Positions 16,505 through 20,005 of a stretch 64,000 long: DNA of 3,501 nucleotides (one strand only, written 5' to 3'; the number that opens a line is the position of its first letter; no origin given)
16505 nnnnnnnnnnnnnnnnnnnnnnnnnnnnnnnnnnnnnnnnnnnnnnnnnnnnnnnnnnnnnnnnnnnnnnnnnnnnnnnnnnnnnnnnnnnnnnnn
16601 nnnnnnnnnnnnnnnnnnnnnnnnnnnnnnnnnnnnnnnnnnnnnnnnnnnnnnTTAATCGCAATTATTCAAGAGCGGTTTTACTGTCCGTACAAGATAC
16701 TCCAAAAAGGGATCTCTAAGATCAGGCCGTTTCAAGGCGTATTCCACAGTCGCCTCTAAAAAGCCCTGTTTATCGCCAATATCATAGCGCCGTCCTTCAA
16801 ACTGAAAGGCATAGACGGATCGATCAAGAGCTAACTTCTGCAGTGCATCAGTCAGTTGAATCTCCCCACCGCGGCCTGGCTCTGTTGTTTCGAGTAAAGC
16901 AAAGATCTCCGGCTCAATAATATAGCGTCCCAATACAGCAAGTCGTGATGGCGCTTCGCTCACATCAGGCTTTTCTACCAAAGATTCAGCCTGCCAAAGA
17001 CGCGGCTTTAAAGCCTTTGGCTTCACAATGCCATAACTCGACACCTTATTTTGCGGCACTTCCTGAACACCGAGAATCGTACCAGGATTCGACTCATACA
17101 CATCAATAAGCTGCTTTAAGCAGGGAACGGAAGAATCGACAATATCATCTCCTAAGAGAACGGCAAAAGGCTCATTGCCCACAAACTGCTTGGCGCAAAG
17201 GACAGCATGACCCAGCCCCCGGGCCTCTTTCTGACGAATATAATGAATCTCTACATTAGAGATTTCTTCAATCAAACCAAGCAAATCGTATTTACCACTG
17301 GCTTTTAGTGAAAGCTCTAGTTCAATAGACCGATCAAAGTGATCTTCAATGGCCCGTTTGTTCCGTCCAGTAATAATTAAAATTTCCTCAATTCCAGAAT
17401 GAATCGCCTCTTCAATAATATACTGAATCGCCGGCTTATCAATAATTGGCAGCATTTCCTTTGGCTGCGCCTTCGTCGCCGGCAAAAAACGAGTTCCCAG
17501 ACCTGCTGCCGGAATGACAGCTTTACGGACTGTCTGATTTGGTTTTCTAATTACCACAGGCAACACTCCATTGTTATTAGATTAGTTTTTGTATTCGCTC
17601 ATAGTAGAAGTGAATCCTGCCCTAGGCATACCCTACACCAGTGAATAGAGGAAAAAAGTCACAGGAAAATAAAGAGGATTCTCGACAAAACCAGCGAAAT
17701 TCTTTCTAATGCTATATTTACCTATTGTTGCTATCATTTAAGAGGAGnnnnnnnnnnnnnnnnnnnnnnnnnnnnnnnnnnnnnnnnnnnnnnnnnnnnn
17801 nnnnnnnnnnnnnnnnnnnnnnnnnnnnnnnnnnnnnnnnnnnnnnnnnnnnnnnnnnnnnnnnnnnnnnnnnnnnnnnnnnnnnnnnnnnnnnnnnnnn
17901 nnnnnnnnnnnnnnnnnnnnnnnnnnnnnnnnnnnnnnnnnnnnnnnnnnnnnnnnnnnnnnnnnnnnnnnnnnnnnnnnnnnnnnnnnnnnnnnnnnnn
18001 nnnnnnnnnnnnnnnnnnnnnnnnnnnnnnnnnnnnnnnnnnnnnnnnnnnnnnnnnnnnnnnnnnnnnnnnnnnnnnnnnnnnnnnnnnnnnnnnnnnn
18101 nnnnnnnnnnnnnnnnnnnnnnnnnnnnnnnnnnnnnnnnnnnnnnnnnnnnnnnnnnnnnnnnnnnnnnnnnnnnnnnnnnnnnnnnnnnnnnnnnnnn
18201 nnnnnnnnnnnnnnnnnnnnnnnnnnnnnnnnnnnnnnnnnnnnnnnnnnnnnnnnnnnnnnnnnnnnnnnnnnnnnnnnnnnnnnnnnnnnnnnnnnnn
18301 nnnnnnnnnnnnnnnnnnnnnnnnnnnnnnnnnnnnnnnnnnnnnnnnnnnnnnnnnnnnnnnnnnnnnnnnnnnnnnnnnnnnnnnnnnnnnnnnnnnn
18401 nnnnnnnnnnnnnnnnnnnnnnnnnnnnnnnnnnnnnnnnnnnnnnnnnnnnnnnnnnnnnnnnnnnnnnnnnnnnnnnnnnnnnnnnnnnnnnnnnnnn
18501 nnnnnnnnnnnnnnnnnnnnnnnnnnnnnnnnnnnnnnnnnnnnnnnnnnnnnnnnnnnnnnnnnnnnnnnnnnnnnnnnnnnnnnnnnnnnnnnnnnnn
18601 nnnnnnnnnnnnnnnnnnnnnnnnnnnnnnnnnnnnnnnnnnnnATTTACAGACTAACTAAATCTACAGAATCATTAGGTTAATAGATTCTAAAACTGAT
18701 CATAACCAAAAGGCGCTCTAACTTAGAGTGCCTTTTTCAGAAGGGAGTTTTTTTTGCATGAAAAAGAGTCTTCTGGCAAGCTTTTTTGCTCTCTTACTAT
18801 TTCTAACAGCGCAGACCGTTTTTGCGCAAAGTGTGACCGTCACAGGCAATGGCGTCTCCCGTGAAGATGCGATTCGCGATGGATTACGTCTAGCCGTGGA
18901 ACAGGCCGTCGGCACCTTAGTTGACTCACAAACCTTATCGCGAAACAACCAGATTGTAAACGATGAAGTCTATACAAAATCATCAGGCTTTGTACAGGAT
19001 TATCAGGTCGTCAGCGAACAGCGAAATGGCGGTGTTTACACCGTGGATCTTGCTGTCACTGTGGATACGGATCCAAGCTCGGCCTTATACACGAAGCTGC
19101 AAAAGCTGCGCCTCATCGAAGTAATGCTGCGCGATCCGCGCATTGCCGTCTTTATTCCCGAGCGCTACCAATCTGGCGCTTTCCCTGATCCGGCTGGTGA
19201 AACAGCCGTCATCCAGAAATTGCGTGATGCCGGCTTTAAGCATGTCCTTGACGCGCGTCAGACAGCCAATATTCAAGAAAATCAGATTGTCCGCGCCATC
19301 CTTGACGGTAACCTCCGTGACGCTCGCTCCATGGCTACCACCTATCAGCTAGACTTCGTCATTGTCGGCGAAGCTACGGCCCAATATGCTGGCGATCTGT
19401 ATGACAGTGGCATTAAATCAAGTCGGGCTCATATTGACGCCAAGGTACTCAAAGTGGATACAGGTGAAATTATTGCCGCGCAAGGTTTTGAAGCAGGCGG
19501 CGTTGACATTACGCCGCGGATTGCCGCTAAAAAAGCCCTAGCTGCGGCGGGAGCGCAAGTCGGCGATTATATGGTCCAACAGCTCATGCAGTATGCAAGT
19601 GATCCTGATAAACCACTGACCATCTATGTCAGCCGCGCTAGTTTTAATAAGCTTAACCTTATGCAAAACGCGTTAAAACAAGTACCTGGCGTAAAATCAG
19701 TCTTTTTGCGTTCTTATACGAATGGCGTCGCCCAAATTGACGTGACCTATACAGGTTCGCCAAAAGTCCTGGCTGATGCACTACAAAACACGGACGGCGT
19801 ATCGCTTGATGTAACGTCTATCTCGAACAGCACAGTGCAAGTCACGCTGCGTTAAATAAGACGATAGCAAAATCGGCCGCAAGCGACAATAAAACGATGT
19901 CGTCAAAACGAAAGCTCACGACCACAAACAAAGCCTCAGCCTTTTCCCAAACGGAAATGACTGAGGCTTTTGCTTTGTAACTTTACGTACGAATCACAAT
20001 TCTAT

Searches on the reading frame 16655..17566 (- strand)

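Call 68: search_protein_families(library=pfam, proteins=[window:16655-17566:-], max_evalue=0.1)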
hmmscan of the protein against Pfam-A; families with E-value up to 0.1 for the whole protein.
window:16655-17566:- (303 aa): 4 families
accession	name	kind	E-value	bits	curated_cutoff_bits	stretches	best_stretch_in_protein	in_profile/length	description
PF00483.29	NTP_transferase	-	6.8e-35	121.2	21.2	1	15-276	1-242/245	Nucleotidyl transferase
PF12804.13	NTP_transf_3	-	8.5e-07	29.7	27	1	16-165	1-119/160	MobA-like NTP transferase domain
PF00535.33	Glycos_transf_2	-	0.028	14.8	23.3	1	99-179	45-126/168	Glycosyl transferase family 2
PF01713.27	Smr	-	0.085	13.5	25.7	0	46-74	14-43/77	Smr domain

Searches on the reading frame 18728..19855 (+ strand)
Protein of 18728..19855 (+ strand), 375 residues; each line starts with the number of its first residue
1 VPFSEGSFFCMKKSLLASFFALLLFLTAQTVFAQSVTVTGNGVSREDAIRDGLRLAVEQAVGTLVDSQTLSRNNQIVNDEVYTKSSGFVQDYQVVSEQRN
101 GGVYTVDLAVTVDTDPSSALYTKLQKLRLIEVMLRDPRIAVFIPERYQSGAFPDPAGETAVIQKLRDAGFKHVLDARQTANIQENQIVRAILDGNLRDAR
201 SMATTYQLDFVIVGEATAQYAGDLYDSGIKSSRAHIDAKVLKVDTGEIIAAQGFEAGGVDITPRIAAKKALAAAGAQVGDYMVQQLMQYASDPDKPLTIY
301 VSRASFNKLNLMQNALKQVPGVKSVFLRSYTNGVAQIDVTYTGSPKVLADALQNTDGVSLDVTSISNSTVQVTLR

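Call 21: search_protein_families(library=pfam, proteins=[window:18728-19855:+], max_evalue=0.0001)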
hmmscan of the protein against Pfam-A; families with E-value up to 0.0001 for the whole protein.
window:18728-19855:+ (375 aa): 0 families

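Call 68: search_protein_families(library=pfam, proteins=[window:18728-19855:+], max_evalue=0.1)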
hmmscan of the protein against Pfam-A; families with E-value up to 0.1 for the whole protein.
window:18728-19855:+ (375 aa): 4 families
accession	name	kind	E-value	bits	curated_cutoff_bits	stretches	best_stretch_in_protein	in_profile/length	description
PF16548.10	FlgT_N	-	0.00028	21.8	28.8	1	41-110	15-83/87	Flagellar assembly protein T, N-terminal domain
PF02169.21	LPP20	-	0.0048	17.7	25.9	0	39-105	18-92/97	LPP20 lipoprotein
PF17680.6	FlgO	-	0.05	13.9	22.6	0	162-252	46-121/130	FlgO protein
PF03351.22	DOMON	-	0.07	13.8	32.7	0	57-130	52-120/124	DOMON domain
